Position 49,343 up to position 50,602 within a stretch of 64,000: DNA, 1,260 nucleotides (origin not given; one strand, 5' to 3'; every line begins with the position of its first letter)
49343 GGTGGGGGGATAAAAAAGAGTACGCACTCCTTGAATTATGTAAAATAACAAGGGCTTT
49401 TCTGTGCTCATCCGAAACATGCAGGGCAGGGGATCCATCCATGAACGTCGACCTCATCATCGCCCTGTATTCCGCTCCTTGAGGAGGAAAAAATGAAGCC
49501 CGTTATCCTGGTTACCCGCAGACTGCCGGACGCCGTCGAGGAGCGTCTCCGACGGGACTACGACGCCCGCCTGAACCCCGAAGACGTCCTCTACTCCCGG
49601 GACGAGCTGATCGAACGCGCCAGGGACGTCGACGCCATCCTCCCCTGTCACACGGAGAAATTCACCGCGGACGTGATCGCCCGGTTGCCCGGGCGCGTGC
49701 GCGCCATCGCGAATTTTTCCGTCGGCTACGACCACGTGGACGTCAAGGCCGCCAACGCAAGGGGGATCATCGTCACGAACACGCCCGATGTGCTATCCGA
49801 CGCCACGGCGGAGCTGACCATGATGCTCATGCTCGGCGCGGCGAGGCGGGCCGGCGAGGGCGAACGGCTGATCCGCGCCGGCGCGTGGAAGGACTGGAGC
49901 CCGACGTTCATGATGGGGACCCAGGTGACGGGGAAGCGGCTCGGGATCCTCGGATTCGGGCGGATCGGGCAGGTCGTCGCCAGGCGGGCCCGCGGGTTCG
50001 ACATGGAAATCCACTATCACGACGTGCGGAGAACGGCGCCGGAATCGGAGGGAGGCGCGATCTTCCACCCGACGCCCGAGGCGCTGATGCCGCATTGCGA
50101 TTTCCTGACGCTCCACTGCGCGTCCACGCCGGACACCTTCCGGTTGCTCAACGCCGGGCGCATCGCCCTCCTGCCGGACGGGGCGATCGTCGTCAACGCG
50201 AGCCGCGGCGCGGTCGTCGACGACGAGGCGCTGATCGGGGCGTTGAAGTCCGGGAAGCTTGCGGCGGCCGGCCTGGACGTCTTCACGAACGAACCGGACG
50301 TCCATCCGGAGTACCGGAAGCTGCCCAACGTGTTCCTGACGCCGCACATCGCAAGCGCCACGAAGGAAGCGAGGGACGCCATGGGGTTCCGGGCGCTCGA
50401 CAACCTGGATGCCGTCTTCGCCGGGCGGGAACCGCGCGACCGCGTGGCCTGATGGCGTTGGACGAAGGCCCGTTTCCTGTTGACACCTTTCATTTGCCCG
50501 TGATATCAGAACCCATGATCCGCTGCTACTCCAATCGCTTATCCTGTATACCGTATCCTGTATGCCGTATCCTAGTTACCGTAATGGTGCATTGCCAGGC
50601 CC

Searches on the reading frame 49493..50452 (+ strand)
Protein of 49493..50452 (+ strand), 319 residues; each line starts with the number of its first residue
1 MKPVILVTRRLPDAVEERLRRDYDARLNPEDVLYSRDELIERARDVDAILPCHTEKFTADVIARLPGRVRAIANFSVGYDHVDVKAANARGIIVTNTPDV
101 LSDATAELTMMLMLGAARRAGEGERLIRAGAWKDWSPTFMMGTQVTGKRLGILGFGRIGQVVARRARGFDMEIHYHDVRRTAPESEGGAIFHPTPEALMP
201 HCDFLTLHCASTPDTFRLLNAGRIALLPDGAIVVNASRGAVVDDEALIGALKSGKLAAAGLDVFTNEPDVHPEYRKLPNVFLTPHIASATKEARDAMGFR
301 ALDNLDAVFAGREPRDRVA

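Call 7: search_protein_families(library=pfam, proteins=[window:49493-50452:+])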
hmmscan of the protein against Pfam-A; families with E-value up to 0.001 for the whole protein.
window:49493-50452:+ (319 aa): 2 families
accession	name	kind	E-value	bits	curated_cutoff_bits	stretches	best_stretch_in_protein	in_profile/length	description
PF02826.25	2-Hacid_dh_C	-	6.8e-55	185.6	25.1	1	110-287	1-178/178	D-isomer specific 2-hydroxyacid dehydrogenase, NAD binding domain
PF00389.36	2-Hacid_dh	-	1.5e-31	109.3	24.6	1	5-318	1-133/134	D-isomer specific 2-hydroxyacid dehydrogenase, catalytic domain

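Call 55: find_encoding_contigs(protein=window:49493-50452:+, flank=1000, max_places=4)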
Protein window:49493-50452:+ (319 aa): no gene with exactly this product is on record in the collection.
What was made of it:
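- Tried and rejected: An exact look-up of the neighbouring dehydrogenase protein was not on record (call 55).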
